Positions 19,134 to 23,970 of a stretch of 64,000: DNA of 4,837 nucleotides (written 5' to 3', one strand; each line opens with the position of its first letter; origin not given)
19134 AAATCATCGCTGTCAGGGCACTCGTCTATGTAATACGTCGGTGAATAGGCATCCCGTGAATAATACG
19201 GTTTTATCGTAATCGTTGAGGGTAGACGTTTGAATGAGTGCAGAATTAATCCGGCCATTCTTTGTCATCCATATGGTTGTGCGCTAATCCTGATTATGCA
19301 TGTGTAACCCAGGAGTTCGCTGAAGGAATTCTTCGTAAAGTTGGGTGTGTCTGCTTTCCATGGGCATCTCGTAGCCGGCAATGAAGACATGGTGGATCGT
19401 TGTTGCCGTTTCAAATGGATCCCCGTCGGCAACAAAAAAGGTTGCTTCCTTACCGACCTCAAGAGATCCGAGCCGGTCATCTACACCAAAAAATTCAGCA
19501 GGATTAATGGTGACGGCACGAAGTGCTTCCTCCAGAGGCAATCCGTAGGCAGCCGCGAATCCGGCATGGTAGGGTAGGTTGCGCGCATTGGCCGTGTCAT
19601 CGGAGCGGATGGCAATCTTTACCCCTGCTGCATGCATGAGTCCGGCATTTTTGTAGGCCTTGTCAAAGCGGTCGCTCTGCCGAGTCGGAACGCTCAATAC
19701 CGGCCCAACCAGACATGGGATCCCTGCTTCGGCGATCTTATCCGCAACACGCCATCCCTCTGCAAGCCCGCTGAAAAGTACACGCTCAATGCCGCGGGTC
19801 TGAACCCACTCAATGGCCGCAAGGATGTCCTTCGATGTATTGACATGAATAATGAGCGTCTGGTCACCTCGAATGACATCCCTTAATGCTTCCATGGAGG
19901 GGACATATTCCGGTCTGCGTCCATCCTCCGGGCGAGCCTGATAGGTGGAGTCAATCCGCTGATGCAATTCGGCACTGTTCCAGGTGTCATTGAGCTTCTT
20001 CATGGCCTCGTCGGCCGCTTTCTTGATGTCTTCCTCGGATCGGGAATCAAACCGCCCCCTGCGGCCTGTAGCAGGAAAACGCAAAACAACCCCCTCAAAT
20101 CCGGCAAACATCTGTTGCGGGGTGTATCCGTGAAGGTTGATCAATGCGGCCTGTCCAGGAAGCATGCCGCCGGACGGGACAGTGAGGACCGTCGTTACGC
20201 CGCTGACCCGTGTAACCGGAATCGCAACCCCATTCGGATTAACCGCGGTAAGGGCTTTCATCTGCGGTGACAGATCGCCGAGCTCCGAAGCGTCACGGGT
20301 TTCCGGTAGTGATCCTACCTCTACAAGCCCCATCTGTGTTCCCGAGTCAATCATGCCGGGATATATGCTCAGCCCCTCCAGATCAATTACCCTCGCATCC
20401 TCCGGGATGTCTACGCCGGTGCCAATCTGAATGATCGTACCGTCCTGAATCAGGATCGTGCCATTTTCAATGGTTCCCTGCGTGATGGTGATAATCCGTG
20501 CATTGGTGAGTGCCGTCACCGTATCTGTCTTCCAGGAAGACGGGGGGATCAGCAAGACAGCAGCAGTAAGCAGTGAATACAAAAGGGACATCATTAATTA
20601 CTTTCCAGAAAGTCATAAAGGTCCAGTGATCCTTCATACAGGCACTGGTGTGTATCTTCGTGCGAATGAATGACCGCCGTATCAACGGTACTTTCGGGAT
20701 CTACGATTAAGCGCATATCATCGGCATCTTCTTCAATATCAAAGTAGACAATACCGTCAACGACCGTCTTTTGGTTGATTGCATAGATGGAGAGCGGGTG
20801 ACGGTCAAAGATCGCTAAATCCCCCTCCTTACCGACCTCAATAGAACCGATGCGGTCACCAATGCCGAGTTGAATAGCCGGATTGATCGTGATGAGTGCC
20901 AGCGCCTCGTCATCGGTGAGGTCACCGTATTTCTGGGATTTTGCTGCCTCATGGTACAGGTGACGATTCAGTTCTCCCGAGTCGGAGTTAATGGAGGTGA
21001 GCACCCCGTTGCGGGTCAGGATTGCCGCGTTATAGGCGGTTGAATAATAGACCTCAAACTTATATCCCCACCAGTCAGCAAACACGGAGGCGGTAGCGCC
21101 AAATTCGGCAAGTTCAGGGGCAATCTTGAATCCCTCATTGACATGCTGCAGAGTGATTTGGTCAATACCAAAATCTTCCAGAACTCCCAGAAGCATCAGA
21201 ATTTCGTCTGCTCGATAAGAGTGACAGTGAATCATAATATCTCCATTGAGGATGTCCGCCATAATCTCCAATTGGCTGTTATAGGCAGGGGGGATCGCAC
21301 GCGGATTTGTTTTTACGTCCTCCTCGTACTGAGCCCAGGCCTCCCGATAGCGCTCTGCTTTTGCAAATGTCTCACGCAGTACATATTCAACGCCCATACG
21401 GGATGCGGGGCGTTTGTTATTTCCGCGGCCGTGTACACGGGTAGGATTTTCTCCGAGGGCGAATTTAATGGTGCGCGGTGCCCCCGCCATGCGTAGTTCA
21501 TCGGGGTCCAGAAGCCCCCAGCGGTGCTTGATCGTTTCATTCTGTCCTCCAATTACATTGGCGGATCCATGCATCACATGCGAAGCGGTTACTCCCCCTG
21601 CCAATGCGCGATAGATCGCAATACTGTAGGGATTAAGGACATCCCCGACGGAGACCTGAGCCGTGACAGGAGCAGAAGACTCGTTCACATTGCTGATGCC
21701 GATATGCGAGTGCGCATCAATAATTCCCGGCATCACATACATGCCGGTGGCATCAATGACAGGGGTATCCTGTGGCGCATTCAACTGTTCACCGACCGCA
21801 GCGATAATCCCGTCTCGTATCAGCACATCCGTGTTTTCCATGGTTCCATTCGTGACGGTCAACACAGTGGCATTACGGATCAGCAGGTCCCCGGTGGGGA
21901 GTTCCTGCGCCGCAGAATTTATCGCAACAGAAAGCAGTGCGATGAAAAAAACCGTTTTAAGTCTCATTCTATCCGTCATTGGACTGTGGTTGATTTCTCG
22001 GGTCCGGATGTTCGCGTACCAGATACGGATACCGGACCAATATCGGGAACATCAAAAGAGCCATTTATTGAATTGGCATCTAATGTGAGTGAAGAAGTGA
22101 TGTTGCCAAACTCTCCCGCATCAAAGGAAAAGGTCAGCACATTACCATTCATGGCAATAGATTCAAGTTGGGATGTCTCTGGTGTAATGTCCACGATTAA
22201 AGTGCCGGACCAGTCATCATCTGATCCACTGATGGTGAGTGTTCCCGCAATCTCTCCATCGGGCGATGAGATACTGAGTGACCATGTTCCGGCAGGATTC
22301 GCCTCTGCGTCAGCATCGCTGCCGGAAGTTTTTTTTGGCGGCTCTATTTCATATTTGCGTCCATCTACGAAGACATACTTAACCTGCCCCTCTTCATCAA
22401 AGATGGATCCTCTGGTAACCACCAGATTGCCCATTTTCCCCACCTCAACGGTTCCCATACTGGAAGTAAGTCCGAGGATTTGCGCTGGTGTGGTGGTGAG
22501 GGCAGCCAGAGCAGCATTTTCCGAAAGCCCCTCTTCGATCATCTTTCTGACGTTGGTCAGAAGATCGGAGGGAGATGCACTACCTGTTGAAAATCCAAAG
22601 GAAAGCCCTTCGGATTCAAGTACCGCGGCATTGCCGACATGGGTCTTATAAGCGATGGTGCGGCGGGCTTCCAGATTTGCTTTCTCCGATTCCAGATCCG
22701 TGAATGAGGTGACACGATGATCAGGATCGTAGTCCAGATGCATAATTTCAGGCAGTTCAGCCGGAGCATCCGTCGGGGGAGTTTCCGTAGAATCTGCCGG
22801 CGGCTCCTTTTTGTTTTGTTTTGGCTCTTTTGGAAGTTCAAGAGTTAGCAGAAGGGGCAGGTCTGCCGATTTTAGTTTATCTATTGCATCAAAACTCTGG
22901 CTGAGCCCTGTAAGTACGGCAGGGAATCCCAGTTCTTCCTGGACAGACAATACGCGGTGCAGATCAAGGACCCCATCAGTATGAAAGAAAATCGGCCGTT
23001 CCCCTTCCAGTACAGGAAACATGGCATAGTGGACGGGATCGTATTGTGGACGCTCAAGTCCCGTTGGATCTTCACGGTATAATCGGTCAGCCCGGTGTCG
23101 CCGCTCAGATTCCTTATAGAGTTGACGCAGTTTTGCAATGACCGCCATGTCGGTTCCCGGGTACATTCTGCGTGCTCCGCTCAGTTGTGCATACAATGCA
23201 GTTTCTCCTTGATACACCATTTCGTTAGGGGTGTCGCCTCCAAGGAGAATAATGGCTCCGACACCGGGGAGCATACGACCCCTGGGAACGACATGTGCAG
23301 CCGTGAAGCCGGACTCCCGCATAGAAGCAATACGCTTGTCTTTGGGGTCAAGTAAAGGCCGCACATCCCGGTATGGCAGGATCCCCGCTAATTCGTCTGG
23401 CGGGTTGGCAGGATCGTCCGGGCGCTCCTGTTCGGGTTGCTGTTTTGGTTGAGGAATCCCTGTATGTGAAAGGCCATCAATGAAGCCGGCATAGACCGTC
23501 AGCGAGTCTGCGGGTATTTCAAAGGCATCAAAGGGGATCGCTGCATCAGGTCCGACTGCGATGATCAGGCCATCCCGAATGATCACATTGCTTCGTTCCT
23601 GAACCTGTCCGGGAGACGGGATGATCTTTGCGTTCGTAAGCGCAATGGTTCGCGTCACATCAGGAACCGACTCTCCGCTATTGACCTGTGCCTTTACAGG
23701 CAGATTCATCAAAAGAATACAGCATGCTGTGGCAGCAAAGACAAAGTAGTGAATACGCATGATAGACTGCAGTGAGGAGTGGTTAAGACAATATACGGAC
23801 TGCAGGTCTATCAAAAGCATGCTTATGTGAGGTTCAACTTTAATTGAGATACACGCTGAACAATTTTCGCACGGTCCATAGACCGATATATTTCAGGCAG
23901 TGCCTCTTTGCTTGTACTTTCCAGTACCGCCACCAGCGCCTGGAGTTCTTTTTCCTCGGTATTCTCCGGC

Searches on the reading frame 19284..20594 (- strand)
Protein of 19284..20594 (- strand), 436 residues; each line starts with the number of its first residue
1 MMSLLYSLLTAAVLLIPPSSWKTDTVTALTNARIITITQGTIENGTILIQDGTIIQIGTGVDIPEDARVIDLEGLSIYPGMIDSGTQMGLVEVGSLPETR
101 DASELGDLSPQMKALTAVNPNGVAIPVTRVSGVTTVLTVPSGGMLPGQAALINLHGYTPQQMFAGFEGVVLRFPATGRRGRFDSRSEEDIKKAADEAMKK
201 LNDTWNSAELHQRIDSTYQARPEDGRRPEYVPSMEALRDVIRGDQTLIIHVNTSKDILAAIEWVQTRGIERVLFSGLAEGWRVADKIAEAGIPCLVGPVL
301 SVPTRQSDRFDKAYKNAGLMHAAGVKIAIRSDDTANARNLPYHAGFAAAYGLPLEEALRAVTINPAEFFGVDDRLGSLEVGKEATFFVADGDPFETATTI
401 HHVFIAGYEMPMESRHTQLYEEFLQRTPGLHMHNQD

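Call 92: search_protein_families(library=pfam, proteins=[window:19284-20594:-], max_evalue=0.0001)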
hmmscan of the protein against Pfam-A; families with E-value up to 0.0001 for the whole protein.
window:19284-20594:- (436 aa): 2 families
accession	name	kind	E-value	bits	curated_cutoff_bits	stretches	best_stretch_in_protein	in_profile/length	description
PF01979.26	Amidohydro_1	-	1.8e-16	60.8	25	1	131-407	48-342/345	Amidohydrolase family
PF07969.17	Amidohydro_3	-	7.3e-12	45.9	29.7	1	315-399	357-454/472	Amidohydrolase family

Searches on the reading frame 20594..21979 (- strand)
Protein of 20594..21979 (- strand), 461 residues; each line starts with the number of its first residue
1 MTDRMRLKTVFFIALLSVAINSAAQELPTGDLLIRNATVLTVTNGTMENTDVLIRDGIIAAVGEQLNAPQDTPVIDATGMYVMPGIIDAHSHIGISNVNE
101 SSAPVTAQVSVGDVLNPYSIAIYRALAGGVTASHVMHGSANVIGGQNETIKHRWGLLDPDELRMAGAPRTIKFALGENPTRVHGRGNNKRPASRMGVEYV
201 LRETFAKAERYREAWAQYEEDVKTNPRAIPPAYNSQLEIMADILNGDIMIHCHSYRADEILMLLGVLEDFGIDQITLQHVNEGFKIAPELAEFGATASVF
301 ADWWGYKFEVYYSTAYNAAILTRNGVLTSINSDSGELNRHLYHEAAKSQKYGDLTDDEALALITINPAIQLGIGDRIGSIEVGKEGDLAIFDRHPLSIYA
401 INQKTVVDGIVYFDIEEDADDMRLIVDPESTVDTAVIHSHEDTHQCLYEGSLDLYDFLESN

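Call 92: search_protein_families(library=pfam, proteins=[window:20594-21979:-], max_evalue=0.0001)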
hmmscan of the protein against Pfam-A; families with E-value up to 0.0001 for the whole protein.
window:20594-21979:- (461 aa): 2 families
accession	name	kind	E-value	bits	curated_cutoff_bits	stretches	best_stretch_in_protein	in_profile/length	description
PF01979.26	Amidohydro_1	-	1.1e-17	64.8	25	1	318-404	235-331/345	Amidohydrolase family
PF07969.17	Amidohydro_3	-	1.3e-16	61.6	29.7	2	351-409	404-468/472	Amidohydrolase family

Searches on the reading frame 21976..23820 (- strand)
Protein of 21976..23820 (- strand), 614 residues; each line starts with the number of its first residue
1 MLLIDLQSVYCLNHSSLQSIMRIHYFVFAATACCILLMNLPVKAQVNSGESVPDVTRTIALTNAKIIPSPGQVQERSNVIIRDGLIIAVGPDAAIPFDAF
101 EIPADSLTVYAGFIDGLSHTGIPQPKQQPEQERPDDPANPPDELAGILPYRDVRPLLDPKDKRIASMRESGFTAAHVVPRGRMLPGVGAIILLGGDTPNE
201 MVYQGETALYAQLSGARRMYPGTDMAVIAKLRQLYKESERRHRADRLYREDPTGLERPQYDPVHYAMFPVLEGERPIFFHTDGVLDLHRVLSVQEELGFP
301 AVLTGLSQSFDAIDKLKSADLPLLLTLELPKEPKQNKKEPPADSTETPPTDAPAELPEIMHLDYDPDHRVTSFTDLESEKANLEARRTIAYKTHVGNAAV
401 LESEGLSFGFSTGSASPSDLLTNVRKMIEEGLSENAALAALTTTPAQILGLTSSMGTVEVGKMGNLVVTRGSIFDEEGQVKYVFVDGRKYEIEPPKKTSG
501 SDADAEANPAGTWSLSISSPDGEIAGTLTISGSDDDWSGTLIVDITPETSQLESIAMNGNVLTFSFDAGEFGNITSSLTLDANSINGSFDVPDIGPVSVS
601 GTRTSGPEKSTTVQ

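Call 92: search_protein_families(library=pfam, proteins=[window:21976-23820:-], max_evalue=0.0001)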
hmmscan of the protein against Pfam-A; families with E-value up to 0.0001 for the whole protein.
window:21976-23820:- (614 aa): 2 families
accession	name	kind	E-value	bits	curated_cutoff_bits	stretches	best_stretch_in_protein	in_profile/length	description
PF01979.26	Amidohydro_1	-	1.7e-09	37.8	25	1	401-488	239-343/345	Amidohydrolase family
PF07969.17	Amidohydro_3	-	9.2e-07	29.1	29.7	1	425-488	400-469/472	Amidohydrolase family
